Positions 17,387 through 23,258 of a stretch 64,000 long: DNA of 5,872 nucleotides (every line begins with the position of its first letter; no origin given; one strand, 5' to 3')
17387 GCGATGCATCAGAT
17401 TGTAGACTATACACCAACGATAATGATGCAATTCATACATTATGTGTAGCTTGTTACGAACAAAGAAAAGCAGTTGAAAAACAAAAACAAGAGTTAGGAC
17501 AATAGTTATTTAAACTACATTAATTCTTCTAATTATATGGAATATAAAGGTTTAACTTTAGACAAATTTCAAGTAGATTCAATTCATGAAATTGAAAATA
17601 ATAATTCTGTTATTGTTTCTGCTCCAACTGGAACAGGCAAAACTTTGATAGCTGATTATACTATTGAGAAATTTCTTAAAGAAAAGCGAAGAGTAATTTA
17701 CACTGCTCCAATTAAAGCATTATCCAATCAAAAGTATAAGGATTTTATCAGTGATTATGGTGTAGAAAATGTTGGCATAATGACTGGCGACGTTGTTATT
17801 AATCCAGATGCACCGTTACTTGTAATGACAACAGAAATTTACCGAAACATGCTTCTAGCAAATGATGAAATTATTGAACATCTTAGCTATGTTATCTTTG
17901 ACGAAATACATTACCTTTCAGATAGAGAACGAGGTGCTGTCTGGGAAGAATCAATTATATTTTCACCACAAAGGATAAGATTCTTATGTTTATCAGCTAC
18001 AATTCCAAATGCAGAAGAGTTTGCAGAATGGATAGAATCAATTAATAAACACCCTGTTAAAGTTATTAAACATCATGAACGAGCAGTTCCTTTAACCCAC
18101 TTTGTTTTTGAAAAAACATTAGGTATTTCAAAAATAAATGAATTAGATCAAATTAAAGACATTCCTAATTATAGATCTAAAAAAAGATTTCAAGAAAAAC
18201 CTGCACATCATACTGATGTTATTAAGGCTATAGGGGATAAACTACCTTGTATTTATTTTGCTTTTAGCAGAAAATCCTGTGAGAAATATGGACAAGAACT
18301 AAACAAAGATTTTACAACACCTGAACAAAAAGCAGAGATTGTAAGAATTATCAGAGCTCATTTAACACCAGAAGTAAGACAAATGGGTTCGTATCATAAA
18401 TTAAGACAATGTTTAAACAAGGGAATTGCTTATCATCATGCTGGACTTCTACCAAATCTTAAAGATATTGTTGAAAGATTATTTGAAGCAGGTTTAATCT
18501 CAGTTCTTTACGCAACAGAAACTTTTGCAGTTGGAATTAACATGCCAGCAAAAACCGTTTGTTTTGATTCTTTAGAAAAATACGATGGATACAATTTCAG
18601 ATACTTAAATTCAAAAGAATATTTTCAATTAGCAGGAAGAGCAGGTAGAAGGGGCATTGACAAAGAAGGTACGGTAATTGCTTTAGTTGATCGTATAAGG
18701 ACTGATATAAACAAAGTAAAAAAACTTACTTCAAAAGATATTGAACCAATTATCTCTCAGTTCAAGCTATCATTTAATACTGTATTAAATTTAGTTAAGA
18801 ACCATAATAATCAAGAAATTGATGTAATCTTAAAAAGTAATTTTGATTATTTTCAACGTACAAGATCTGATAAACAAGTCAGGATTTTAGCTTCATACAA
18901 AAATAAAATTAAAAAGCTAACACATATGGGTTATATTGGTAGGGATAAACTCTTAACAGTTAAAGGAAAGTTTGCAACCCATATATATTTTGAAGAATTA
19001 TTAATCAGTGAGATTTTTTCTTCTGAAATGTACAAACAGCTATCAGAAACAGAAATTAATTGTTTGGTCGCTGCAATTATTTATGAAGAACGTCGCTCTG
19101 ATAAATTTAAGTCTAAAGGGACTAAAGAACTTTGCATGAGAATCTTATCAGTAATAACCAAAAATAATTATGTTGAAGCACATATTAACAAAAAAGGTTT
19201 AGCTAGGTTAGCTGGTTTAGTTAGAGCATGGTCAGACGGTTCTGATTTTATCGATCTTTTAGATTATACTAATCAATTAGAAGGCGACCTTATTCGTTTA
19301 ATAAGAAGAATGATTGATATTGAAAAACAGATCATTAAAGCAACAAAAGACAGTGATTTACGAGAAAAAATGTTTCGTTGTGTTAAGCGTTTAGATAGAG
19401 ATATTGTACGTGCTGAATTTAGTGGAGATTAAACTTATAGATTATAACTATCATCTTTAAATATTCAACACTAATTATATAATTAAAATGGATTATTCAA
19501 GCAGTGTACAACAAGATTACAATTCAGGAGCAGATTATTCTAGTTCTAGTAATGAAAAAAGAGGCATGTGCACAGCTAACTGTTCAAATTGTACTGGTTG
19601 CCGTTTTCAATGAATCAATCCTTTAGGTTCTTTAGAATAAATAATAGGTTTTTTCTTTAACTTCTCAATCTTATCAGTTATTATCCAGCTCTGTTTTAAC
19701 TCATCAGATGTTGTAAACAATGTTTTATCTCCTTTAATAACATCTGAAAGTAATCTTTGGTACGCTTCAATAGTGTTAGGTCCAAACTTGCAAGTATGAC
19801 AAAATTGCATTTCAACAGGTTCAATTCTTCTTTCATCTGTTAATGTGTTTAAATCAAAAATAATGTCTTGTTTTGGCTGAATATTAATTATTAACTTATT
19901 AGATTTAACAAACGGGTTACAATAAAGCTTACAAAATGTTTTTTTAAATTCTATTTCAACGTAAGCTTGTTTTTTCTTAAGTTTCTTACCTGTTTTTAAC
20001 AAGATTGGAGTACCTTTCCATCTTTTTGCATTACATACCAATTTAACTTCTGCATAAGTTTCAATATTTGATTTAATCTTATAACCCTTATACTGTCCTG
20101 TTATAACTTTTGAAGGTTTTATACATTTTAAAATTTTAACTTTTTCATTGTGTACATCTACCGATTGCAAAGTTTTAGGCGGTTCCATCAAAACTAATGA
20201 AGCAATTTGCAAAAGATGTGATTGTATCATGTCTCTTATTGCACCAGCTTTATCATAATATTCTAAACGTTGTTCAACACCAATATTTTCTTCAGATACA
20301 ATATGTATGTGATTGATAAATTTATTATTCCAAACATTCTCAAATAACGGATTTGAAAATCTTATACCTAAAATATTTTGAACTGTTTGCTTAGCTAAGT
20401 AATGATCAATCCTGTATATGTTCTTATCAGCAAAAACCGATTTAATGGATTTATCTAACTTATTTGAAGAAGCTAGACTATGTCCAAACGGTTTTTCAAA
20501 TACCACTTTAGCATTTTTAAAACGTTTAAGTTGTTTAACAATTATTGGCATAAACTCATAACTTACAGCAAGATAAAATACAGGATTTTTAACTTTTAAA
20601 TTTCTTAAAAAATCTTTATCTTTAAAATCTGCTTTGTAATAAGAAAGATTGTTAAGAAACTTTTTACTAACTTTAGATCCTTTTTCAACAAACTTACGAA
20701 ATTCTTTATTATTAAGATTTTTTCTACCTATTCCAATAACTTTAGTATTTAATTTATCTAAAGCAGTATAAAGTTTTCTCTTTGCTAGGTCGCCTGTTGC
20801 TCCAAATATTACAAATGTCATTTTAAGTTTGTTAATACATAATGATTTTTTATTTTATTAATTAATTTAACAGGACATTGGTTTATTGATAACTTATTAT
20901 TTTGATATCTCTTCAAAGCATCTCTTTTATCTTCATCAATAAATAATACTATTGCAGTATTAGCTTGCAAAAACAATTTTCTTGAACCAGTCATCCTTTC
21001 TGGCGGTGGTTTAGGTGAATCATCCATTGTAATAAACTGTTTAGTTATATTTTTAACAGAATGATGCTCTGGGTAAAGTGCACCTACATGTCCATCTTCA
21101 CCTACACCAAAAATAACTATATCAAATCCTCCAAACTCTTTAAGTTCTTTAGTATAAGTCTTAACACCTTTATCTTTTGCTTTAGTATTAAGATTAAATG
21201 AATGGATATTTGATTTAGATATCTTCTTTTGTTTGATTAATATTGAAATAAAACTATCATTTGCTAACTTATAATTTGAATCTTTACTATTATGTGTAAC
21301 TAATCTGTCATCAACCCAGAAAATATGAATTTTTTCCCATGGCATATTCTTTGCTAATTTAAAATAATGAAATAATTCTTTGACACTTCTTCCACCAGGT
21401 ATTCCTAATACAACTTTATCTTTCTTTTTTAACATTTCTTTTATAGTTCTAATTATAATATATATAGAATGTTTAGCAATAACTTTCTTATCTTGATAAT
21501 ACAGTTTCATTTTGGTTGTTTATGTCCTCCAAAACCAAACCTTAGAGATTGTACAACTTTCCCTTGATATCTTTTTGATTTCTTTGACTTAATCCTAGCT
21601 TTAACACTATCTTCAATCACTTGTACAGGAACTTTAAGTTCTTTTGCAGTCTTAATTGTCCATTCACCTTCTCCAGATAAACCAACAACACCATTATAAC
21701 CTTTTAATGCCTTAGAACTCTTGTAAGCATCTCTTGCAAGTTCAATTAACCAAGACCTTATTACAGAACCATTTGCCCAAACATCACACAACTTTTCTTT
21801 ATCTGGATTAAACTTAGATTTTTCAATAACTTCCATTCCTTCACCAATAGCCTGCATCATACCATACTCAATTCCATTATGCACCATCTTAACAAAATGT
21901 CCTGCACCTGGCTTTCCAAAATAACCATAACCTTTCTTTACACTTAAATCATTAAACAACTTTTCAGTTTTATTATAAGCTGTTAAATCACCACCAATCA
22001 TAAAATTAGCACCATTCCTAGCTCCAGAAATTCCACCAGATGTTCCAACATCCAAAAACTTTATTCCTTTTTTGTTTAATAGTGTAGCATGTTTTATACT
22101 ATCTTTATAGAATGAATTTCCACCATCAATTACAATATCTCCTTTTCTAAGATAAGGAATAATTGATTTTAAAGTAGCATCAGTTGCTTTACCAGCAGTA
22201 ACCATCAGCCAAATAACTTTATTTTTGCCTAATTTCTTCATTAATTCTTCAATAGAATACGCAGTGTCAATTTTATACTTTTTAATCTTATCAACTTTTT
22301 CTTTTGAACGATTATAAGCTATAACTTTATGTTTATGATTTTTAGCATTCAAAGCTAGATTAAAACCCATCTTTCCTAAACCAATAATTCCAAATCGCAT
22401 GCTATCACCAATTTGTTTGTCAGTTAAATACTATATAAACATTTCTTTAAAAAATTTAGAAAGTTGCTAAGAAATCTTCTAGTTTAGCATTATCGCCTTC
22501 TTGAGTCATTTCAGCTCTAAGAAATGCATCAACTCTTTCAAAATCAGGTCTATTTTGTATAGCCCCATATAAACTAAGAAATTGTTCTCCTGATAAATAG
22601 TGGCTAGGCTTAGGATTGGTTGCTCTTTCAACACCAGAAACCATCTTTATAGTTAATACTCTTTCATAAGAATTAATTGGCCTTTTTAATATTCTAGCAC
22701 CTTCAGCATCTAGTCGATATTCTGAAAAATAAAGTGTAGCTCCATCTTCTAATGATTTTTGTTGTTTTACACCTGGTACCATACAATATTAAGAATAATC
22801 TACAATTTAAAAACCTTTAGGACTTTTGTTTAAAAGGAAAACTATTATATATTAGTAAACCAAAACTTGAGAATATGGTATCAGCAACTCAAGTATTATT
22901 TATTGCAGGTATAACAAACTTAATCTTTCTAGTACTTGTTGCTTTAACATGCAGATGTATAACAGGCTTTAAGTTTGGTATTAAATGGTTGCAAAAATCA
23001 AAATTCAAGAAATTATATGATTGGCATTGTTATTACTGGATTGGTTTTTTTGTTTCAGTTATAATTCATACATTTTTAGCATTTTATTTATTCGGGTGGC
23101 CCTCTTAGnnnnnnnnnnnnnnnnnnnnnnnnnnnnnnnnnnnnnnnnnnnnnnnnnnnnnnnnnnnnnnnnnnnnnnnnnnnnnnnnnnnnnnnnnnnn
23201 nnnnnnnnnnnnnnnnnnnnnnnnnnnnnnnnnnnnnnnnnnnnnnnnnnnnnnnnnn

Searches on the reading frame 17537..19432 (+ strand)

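Call 58: search_protein_families(library=pfam, proteins=[window:17537-19432:+], max_evalue=0.00001)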
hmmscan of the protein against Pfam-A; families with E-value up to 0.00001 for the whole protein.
window:17537-19432:+ (631 aa): 5 families
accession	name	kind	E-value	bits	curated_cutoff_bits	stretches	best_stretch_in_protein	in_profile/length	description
PF00270.35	DEAD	-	4.2e-26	92.1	26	1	10-161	2-166/167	DEAD/DEAH box helicase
PF08148.17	DSHCT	-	1.3e-25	90.6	22.7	1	472-624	3-170/172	DSHCT (NUC185) domain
PF04851.21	ResIII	-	6.8e-13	49.3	22.5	1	13-157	9-163/164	Type III restriction enzyme, res subunit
PF00271.37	Helicase_C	-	6.7e-08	33.2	23.5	1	286-373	31-110/110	Helicase conserved C-terminal domain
PF22527.2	DEXQc_Suv3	-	1.7e-06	28.1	27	1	28-152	19-130/154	DEXQ-box helicase domain of Suv3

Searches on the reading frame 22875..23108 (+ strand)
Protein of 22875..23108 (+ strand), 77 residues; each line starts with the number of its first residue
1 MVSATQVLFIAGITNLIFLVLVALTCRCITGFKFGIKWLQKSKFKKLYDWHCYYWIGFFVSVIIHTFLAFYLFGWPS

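Call 6: search_protein_families(library=pfam, proteins=[window:22875-23108:+], max_evalue=0.01)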
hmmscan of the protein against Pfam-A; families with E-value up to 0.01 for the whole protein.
window:22875-23108:+ (77 aa): 0 families

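Call 9: search_protein_families(library=ncbifam, proteins=[window:22875-23108:+], max_evalue=0.01)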
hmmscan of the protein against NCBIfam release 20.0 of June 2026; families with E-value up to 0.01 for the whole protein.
window:22875-23108:+ (77 aa): 0 families
